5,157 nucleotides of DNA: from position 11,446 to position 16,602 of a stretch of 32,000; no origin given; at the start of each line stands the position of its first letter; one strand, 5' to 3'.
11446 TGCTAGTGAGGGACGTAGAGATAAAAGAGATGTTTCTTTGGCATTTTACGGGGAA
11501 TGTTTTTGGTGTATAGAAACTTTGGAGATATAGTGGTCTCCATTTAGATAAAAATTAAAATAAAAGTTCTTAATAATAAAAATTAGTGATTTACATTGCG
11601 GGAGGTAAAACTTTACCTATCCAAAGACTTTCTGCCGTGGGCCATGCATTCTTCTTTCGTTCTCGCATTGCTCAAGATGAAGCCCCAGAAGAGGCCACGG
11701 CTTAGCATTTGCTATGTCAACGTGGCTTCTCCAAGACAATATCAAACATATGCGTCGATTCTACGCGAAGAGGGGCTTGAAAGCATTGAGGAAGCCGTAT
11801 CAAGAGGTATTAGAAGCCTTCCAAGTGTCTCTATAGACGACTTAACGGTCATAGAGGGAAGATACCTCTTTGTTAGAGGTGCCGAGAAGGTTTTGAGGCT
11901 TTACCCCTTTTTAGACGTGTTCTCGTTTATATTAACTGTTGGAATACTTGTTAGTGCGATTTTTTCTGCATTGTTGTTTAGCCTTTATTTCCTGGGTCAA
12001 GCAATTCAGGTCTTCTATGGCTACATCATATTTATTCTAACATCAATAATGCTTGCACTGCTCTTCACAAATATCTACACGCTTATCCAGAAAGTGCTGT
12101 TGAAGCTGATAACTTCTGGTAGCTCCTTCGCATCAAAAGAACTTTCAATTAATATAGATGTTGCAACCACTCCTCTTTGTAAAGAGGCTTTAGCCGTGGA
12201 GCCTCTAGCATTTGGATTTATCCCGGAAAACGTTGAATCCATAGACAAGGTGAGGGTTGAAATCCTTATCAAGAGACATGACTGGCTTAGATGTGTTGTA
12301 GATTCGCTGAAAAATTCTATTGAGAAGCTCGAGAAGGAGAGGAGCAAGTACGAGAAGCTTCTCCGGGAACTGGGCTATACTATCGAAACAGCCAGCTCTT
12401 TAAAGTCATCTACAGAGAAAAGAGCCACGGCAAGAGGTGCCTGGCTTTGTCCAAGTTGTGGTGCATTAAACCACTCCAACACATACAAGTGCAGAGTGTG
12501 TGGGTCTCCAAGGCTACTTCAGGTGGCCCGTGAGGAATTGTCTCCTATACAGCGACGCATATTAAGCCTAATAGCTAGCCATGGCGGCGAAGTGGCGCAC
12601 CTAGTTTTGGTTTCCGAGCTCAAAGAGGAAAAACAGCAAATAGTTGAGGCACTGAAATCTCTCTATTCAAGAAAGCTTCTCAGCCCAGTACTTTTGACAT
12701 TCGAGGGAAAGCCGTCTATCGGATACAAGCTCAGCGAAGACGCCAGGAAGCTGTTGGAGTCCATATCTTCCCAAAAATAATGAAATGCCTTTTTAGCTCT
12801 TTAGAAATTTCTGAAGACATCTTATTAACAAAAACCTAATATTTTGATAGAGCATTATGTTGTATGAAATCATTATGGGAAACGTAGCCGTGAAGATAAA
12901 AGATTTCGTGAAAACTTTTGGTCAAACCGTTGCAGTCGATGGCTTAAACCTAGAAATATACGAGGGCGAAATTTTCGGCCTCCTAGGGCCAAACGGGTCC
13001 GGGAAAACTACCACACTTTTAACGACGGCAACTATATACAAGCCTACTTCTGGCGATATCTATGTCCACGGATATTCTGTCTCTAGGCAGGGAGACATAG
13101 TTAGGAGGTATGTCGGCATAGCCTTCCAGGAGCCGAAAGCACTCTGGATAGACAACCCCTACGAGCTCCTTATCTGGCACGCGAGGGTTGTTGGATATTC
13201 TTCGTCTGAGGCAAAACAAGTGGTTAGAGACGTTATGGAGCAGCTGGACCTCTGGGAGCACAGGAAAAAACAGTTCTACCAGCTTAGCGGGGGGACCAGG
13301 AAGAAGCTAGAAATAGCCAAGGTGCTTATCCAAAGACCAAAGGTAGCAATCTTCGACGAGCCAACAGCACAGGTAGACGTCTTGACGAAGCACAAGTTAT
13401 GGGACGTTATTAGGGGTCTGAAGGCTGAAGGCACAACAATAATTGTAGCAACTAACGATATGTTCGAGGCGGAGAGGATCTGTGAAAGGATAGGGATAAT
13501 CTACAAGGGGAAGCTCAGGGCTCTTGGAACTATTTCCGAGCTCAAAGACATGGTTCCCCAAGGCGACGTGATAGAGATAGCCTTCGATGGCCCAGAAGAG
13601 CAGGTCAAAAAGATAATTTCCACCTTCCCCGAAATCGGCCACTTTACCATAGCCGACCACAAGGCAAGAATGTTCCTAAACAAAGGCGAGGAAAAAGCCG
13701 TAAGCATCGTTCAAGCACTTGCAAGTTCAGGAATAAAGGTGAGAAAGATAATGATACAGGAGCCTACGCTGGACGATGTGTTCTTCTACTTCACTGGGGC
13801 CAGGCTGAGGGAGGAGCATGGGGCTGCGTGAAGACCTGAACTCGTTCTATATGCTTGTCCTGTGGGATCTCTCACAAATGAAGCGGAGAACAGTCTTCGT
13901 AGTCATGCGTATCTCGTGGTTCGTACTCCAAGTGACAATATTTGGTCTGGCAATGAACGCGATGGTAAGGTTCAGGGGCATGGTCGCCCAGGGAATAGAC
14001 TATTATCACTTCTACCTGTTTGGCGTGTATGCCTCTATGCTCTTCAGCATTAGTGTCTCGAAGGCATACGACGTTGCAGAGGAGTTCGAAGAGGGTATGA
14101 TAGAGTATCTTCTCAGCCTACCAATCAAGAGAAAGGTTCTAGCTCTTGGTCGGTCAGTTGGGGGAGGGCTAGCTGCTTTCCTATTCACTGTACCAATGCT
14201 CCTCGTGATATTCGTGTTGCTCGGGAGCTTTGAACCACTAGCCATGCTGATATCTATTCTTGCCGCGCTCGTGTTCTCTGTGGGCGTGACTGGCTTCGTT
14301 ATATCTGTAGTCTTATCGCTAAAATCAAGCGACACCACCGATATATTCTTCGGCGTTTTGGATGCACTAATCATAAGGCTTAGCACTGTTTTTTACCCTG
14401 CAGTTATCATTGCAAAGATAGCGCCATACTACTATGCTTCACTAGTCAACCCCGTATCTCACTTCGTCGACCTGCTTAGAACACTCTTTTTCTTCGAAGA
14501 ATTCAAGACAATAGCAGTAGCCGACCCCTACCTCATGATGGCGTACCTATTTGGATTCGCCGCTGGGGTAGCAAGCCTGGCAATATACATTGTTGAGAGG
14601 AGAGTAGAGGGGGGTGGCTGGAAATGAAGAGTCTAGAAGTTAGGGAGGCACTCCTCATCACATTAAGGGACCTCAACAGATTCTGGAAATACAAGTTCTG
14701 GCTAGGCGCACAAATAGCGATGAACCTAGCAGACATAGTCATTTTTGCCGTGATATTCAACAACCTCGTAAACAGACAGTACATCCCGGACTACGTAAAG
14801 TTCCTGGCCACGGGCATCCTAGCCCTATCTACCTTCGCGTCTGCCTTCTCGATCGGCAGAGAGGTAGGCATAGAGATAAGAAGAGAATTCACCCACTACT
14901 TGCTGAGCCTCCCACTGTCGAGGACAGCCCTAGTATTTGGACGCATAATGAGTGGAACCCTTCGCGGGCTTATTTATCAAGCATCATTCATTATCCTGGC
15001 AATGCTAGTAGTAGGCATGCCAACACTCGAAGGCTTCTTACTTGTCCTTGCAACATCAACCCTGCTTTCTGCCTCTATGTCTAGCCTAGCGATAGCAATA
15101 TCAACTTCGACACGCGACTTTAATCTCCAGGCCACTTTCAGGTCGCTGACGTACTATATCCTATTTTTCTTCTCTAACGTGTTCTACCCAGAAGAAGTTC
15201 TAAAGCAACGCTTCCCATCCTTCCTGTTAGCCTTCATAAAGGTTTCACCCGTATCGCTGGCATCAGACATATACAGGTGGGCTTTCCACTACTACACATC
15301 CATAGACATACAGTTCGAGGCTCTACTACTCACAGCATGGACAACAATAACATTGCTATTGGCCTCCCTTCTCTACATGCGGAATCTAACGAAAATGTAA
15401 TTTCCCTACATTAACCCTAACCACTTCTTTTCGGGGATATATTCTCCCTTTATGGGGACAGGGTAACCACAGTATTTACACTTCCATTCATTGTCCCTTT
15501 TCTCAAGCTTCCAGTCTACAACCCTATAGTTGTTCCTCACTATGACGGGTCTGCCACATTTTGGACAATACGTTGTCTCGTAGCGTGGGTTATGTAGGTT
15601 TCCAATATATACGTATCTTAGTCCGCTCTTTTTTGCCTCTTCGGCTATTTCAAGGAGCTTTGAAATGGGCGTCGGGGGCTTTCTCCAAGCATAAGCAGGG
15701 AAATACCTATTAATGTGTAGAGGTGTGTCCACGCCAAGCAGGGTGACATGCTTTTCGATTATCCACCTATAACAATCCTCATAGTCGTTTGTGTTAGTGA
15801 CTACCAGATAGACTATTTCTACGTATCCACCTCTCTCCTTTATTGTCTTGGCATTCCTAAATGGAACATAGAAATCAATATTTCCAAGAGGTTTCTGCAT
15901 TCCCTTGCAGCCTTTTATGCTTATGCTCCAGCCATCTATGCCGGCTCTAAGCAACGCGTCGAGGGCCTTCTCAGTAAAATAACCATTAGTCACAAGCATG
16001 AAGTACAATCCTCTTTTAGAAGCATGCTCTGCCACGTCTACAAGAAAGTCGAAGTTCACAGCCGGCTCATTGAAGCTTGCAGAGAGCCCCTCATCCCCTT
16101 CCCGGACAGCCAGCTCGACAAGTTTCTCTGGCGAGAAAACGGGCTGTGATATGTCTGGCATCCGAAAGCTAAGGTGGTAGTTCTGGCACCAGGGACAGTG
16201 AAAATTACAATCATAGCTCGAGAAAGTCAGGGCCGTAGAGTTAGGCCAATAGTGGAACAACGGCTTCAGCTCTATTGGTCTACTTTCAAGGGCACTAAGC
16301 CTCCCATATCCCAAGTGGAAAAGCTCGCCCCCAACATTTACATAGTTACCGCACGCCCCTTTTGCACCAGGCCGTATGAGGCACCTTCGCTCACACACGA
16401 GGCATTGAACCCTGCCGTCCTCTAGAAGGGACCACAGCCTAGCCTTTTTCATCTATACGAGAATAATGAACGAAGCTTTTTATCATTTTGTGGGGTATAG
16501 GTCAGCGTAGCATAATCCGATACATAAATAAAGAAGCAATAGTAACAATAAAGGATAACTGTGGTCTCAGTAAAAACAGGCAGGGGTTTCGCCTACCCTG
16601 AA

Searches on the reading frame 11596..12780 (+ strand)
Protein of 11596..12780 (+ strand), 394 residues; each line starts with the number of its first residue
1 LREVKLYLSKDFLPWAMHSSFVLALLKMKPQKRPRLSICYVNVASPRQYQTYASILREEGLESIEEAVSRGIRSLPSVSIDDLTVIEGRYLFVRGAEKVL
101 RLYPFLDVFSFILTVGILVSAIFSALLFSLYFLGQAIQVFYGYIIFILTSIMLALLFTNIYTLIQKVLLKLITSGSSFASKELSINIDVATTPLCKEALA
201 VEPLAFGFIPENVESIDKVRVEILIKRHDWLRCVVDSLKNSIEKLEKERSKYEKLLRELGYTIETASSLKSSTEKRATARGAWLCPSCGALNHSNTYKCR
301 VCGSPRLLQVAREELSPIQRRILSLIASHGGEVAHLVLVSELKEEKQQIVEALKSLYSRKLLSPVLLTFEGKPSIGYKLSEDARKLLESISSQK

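Call 20: search_protein_families(library=pfam, proteins=[window:11596-12780:+], max_evalue=0.001)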
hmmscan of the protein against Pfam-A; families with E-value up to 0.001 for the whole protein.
window:11596-12780:+ (394 aa): 1 family
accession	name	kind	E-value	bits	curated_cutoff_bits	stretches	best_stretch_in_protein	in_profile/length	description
PF00641.23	Zn_ribbon_RanBP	-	7.3e-05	22.4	27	1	281-307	3-29/30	Zn-finger in Ran binding protein and others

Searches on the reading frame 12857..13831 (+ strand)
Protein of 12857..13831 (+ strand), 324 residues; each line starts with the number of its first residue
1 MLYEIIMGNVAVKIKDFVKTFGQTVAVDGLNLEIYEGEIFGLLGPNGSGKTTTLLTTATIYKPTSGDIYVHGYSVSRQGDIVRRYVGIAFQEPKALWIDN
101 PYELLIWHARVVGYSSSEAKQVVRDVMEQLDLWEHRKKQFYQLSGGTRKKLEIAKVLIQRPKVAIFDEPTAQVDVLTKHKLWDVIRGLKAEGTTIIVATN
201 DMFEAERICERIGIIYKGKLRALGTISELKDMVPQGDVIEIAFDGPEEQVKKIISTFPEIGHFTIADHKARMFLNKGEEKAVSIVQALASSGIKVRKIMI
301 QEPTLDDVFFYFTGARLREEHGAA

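Call 21: search_protein_families(library=pfam, proteins=[window:12857-13831:+], max_evalue=0.001)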
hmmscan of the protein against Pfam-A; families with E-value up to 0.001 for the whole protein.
window:12857-13831:+ (324 aa): 4 families
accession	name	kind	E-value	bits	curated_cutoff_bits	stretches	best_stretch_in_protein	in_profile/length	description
PF00005.33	ABC_tran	-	2.6e-29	103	25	1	28-171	2-137/137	ABC transporter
PF13732.12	DrrA1-3_C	-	2.7e-08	34.8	27.4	1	224-309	1-77/81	ATP-binding protein DrrA1-3-like, C-terminal domain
PF13304.12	AAA_21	-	1.9e-05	25.3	27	0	139-199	234-297/304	AAA domain, putative AbiEii toxin, Type IV TA system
PF02702.23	KdpD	-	5.3e-05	23.2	26.1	0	111-200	36-123/210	Osmosensitive K+ channel His kinase sensor domain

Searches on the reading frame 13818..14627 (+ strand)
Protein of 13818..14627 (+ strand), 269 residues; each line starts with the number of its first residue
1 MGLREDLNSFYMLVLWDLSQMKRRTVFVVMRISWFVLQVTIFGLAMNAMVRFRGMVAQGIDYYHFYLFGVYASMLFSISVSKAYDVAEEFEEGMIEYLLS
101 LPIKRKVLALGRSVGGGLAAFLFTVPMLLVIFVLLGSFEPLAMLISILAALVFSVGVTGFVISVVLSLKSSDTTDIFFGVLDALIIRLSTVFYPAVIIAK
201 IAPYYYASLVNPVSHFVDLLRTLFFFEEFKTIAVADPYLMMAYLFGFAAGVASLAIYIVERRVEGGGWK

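Call 21: search_protein_families(library=pfam, proteins=[window:13818-14627:+], max_evalue=0.001)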
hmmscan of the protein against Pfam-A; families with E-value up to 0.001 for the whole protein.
window:13818-14627:+ (269 aa): 1 family
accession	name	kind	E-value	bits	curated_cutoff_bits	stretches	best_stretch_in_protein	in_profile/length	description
PF12698.13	ABC2_membrane_3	-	2.2e-06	27.5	31.6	1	62-254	159-346/347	ABC-2 family transporter protein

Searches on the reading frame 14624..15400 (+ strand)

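Call 21: search_protein_families(library=pfam, proteins=[window:14624-15400:+], max_evalue=0.001)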
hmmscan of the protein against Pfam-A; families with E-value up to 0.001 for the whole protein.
window:14624-15400:+ (258 aa): 2 families
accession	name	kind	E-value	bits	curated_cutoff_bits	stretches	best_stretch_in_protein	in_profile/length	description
PF01061.29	ABC2_membrane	-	8.6e-16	58.5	26.9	1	10-221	4-210/211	ABC-2 type transporter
PF12698.13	ABC2_membrane_3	-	2.4e-07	30.6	31.6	1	34-249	137-346/347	ABC-2 family transporter protein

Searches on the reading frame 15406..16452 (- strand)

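Call 21: search_protein_families(library=pfam, proteins=[window:15406-16452:-], max_evalue=0.001)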
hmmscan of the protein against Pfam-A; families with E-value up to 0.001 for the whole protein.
window:15406-16452:- (348 aa): 1 family
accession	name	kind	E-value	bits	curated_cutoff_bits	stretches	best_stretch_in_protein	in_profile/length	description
PF04055.27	Radical_SAM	-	9.5e-17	62.1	29.5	1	80-226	5-161/166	Radical SAM superfamily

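Call 69: search_protein_families(library=ncbifam, proteins=[window:15406-16452:-], max_evalue=0.0001)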
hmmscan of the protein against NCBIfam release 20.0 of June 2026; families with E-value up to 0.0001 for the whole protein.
window:15406-16452:- (348 aa): 4 families
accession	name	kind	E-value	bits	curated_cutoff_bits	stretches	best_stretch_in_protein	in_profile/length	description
TIGR04337.1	AmmeMemoSam_rS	hypoth_equivalog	8.9e-61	205.7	220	1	5-333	2-330/349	AmmeMemoRadiSam system radical SAM enzyme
TIGR04317.1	W_rSAM_matur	equivalog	1.3e-09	37.7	380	1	81-206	13-138/349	tungsten cofactor oxidoreductase radical SAM maturase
TIGR02109.1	PQQ_syn_pqqE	equivalog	1.6e-06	27.3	381.35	1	79-183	14-117/358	pyrroloquinoline quinone biosynthesis protein PqqE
TIGR02495.1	NrdG2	equivalog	1.9e-05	24.1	131.15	1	69-184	13-126/193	anaerobic ribonucleoside-triphosphate reductase activating protein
